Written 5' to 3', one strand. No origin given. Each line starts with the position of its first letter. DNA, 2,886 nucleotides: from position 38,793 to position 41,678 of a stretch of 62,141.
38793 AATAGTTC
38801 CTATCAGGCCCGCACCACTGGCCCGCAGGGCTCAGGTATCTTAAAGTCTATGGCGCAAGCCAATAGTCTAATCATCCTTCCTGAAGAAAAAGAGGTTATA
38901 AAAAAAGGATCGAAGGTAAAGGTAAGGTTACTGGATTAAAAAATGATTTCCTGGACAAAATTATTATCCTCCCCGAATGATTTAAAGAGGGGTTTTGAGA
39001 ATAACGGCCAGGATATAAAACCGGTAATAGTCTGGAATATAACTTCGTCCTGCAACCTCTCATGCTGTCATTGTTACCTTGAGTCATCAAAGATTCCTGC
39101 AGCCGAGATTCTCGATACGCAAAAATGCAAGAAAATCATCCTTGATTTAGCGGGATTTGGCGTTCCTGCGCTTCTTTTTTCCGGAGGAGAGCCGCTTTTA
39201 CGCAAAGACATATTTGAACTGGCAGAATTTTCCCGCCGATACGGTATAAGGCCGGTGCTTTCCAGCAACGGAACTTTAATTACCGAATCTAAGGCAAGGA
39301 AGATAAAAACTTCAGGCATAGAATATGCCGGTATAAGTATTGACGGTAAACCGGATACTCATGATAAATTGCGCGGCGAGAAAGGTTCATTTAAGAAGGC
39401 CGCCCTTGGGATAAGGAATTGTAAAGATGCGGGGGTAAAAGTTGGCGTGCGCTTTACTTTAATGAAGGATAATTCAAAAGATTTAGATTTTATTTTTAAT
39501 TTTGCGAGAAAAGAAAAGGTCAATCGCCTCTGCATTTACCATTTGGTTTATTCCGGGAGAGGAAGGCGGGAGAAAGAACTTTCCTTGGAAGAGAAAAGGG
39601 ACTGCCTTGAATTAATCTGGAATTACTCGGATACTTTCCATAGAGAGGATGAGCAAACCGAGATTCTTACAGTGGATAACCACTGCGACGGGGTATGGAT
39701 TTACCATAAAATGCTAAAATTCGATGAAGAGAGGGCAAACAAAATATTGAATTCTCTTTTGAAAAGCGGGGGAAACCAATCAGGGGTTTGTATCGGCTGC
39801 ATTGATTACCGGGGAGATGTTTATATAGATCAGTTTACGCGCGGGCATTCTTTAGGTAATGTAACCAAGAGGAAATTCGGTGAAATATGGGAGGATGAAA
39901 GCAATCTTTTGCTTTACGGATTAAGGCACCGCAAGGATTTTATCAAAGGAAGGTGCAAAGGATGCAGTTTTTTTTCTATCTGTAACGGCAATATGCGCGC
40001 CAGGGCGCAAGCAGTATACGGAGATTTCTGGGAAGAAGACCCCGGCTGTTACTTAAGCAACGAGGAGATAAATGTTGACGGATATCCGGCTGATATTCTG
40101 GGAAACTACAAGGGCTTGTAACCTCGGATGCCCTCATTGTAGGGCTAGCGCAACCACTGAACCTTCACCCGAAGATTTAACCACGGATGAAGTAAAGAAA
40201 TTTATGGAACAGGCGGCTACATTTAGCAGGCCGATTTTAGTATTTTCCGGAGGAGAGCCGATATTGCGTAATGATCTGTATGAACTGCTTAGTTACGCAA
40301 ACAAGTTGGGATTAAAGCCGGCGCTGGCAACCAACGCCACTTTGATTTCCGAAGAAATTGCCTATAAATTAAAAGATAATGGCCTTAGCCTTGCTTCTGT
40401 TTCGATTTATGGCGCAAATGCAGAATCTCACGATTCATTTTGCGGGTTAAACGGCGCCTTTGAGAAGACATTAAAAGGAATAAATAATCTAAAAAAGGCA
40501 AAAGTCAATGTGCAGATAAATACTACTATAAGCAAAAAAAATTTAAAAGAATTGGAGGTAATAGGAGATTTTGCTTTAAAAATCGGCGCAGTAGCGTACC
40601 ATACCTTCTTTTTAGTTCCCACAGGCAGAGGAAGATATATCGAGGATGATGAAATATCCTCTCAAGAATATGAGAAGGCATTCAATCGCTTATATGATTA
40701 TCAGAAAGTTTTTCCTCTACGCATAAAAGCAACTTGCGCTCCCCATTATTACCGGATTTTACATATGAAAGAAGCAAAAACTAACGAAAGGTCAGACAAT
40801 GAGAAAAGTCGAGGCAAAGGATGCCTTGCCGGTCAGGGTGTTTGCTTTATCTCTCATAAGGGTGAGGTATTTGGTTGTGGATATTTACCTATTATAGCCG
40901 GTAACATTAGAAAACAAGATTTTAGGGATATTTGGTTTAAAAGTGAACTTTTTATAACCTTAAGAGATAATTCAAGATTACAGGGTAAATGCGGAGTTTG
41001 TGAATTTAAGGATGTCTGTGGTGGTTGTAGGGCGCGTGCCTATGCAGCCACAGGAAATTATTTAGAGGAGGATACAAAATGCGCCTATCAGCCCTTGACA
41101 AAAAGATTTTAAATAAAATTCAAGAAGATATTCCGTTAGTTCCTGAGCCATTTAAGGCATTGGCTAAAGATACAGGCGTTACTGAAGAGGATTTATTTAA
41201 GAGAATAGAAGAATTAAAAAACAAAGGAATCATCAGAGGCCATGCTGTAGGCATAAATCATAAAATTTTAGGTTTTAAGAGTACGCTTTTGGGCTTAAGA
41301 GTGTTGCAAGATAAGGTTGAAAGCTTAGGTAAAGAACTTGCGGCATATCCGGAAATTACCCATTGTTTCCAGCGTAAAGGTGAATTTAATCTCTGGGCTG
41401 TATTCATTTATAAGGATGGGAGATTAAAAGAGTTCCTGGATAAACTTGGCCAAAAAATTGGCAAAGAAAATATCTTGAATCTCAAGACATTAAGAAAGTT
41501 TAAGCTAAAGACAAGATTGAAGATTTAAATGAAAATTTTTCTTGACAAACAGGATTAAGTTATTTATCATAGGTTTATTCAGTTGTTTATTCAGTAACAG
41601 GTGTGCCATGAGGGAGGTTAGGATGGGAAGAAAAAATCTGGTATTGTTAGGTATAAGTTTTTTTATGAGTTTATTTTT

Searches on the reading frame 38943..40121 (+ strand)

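Call 3: search_protein_families(library=pfam, proteins=[window:38943-40121:+], max_evalue=0.01)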
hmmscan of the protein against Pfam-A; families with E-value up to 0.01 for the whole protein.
window:38943-40121:+ (392 aa): 3 families
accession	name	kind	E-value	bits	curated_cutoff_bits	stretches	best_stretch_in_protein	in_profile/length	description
PF04055.27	Radical_SAM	-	4e-23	82.8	29.5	1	32-186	2-164/166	Radical SAM superfamily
PF13353.11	Fer4_12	-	1.5e-08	35.4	22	1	34-142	12-122/137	4Fe-4S single cluster domain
PF13186.11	SPASM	-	0.00036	21.2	21.5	1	287-341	10-66/67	Iron-sulfur cluster-binding domain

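Call 4: search_protein_families(library=ncbifam, proteins=[window:38943-40121:+], max_evalue=0.01)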
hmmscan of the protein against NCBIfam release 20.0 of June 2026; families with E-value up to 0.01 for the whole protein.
window:38943-40121:+ (392 aa): 73 families (the best 25 are shown)
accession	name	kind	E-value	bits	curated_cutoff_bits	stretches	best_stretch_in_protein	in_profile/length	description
TIGR04054.1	rSAM_NirJ1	equivalog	1.1e-138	462.1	650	1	24-376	33-387/387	putative heme d1 biosynthesis radical SAM protein NirJ1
TIGR04546.1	rSAM_ahbC_deAc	equivalog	7.8e-131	436.4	650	1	23-376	35-390/390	12,18-didecarboxysiroheme deacetylase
TIGR04347.1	pseudo_SAM_Halo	equivalog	3.8e-111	372.1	525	1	23-376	34-390/390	TIGR04347 family pseudo-SAM/SPASM protein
TIGR04051.1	rSAM_NirJ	equivalog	2.9e-108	362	515.45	1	26-376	1-353/354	heme d1 biosynthesis radical SAM protein NirJ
TIGR04545.1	rSAM_ahbD_hemeb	equivalog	5e-61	207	500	1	28-370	1-336/339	heme b synthase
TIGR04053.2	TIGR04053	equivalog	2.6e-57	194.7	395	1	27-370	7-363/366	TIGR04053 family radical SAM/SPASM domain-containing protein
TIGR04055.1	rSAM_NirJ2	equivalog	6.6e-56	190.2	500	1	28-370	1-323/326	putative heme d1 biosynthesis radical SAM protein NirJ2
TIGR04303.1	GeoRSP_rSAM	equivalog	1.1e-41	143.4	400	1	29-370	7-325/325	GeoRSP system radical SAM/SPASM protein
NF050035.1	rSAM_WgK_link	exception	8e-40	137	650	1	29-374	10-366/367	radical SAM/SPASM peptide maturase WgkB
TIGR03962.1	mycofact_rSAM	equivalog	9.5e-35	120.4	265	1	26-370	11-332/339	mycofactocin radical SAM maturase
NF045574.1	sacti_mat_StsB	exception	3.3e-32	111.9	625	1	29-226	98-295/466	StsB family radical SAM/SPASM domain sactipeptide maturase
TIGR04250.1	SCM_rSAM_ScmE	equivalog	4e-30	104.9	400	1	32-187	8-164/358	SynChlorMet cassette radical SAM/SPASM protein ScmE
TIGR03913.1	rad_SAM_trio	equivalog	1.7e-27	96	591.75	1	28-377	19-360/477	GDL motif peptide-associated radical SAM/SPASM maturase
TIGR04251.1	SCM_rSAM_ScmF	equivalog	3.1e-27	95.9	400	1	29-209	6-190/353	SynChlorMet cassette radical SAM/SPASM protein ScmF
TIGR04103.1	rSAM_nif11_3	equivalog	3.7e-27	95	725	1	29-369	7-342/412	nif11-class peptide radical SAM maturase 3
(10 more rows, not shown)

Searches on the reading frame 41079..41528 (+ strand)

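Call 3: search_protein_families(library=pfam, proteins=[window:41079-41528:+], max_evalue=0.01)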
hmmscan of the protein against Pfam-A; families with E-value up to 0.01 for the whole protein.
window:41079-41528:+ (149 aa): 4 families
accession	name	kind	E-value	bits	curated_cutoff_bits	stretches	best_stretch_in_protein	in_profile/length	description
PF22451.2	NirdL-like_HTH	-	5.6e-20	71.1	27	1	7-53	1-47/47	Siroheme decarboxylase NirDL-like HTH domain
PF17805.7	AsnC_trans_reg2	-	2.5e-15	56.8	27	1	64-142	2-86/86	AsnC-like ligand binding domain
PF13404.12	HTH_AsnC-type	-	2e-05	24.7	27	1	4-46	2-41/42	AsnC-type helix-turn-helix domain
PF01037.27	AsnC_trans_reg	-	0.00062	20.1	25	1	73-122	3-54/73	Lrp/AsnC ligand binding domain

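Call 4: search_protein_families(library=ncbifam, proteins=[window:41079-41528:+], max_evalue=0.01)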
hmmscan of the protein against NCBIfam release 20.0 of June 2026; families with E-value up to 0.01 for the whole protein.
window:41079-41528:+ (149 aa): 9 families
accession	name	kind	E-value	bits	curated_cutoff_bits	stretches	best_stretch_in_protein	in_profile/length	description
NF040708.3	Siroheme_Dcarb_AhbA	equivalog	4.4e-33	114.1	140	1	7-148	1-143/144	siroheme decarboxylase subunit alpha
NF040707.3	Siroheme_Dcarb_AhbB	equivalog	5.8e-25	87.7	125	1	10-148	1-145/146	siroheme decarboxylase subunit beta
NF040820.1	trans_reg_LrpA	equivalog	8.4e-10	38.7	250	1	7-130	6-125/141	HTH-type transcriptional regulator LrpA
NF008384.0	PRK11179.1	equivalog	2.2e-09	37.3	227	1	3-110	7-113/153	transcriptional regulator AsnC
NF041396.1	TranRegLrp_Halo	equivalog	3.9e-07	30.1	190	1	3-114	3-112/149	HTH-type transcriptional regulator Lrp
NF053758.1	ChrTpTrnRegChrS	equivalog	1.1e-05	25.3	250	1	2-121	11-129/158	chromate efflux transcriptional regulator ChrS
NF040947.1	trans_reg_LysM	equivalog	2.8e-05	23.9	180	1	6-108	4-102/136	HTH-type transcriptional regulator LysM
NF041395.1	TranRegLrpA1_Halo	equivalog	0.00014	21.9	250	1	4-115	4-113/142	HTH-type transcriptional regulator LrpA1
NF008370.0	PRK11169.1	equivalog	0.0024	17.6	233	1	3-104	12-114/164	leucine-responsive transcriptional regulator Lrp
